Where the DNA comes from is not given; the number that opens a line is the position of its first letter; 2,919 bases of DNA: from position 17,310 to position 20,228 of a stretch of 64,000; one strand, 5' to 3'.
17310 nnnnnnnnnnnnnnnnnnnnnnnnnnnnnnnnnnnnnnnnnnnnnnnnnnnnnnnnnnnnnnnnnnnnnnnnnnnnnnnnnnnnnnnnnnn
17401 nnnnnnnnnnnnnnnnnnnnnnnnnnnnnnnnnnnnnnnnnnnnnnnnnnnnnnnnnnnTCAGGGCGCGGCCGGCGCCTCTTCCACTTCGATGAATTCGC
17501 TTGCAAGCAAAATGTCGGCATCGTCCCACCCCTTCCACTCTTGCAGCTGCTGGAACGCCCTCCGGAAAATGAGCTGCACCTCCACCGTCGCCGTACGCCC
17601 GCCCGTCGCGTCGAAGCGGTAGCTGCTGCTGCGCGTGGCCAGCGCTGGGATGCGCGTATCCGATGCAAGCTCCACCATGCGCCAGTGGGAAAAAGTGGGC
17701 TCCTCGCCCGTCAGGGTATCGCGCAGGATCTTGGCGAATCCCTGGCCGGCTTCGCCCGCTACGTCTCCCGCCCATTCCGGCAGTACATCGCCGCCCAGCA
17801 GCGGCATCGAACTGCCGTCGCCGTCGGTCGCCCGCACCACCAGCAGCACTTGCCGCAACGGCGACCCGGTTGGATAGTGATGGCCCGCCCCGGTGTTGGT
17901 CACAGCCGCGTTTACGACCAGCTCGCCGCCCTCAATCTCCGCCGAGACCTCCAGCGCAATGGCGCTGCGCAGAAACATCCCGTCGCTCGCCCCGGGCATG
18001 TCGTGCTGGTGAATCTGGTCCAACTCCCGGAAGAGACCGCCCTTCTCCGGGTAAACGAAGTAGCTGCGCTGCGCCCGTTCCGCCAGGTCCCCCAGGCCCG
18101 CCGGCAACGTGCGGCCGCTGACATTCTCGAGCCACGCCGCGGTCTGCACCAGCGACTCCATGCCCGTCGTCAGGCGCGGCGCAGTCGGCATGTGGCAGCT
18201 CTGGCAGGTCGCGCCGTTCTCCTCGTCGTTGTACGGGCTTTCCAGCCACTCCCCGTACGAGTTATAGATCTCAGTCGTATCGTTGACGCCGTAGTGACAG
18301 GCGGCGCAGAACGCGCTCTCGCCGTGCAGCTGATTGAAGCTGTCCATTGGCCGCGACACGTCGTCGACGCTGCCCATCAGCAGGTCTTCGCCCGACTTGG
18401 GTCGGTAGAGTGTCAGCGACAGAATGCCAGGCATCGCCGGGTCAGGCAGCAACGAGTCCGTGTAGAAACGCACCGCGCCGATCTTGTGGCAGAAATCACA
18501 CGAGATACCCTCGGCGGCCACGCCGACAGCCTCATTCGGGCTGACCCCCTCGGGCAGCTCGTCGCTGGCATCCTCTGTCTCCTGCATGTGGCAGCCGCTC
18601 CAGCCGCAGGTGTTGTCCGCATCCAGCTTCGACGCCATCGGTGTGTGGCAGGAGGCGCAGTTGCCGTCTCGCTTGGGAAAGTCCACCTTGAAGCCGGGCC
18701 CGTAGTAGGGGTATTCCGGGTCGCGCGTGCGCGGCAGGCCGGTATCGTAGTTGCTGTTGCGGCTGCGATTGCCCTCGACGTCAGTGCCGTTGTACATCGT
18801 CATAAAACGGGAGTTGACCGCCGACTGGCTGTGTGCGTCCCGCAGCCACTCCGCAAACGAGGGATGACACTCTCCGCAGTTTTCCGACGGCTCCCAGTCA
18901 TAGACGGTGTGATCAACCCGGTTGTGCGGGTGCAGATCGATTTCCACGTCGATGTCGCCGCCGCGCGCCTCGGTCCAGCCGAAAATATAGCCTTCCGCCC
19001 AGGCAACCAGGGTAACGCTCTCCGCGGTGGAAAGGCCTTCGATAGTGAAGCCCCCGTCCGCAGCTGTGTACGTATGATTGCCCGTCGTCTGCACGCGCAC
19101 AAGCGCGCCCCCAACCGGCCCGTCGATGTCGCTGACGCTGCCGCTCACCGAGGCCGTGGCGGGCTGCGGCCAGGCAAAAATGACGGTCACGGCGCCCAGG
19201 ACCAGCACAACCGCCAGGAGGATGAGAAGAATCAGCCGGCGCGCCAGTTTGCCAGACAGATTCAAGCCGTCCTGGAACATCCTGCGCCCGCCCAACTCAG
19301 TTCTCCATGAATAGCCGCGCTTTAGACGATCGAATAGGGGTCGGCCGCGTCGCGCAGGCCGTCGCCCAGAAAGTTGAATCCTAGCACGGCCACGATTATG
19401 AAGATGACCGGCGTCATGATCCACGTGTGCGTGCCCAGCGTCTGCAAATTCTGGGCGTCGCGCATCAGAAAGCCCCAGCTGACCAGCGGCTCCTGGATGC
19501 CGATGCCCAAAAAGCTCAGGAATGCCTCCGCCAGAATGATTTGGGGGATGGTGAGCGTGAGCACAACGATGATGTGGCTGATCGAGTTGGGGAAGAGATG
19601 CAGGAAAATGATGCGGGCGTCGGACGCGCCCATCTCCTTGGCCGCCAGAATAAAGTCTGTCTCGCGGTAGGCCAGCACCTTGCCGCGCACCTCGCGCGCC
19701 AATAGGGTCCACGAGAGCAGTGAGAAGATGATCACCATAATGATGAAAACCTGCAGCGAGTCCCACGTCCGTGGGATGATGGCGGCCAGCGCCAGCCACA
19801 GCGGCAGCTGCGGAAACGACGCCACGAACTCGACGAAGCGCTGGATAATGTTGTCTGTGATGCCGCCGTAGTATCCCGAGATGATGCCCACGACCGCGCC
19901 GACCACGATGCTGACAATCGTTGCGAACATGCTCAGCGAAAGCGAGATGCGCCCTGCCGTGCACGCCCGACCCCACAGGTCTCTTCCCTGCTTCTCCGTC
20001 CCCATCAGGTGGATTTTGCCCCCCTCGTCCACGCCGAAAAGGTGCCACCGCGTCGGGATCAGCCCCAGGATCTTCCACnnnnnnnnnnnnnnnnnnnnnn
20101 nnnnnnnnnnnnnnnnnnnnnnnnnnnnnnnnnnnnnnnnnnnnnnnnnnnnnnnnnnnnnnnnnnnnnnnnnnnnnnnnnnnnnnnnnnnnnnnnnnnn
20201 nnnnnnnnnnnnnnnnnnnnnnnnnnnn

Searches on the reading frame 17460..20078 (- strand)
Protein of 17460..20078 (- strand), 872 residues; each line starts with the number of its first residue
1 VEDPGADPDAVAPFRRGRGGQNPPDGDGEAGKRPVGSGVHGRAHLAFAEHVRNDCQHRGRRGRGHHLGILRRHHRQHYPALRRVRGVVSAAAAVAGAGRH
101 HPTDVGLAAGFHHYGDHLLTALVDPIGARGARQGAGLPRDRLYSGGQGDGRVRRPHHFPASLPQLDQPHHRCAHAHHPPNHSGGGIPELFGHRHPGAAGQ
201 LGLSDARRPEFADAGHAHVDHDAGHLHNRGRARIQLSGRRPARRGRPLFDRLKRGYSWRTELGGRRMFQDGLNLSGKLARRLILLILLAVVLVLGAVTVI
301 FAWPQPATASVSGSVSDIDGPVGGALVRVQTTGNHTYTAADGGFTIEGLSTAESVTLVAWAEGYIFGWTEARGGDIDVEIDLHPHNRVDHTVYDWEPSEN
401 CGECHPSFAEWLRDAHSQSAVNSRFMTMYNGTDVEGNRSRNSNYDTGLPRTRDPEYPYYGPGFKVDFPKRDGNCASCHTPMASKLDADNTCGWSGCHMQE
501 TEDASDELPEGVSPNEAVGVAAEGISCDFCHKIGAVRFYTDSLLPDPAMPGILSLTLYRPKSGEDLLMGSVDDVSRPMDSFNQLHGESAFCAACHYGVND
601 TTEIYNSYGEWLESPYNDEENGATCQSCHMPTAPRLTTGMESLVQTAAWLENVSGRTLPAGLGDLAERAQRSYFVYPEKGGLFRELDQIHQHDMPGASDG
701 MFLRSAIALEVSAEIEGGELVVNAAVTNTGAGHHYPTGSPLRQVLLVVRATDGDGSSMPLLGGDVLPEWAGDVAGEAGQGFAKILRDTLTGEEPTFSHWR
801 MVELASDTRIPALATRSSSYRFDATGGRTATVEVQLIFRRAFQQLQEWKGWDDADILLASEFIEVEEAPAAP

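Call 96: search_protein_families(library=pfam, proteins=[window:17460-20078:-], max_evalue=0.0001)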
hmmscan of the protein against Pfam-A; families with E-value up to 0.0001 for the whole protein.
window:17460-20078:- (872 aa): 5 families
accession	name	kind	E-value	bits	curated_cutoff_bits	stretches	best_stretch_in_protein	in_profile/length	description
PF22113.1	Mtrc-MtrF_II-IV_dom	-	3.6e-07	30.3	30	0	390-532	21-128/176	Outer membrane cytochrome MtrC/MtrF-like, domains II/IV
PF13620.12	CarboxypepD_reg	-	1.5e-06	28.9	32.3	1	310-364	1-59/82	Carboxypeptidase regulatory-like domain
PF14537.11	Cytochrom_c3_2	-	2.6e-05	25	25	0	471-532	6-65/79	Cytochrome c3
PF14522.11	Cytochrome_C7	-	4.4e-05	23.7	24.8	0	588-630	13-49/67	Cytochrome c7 and related cytochrome c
PF13715.12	CarbopepD_reg_2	-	8.9e-05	22.9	32.2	0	311-364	1-55/88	CarboxypepD_reg-like domain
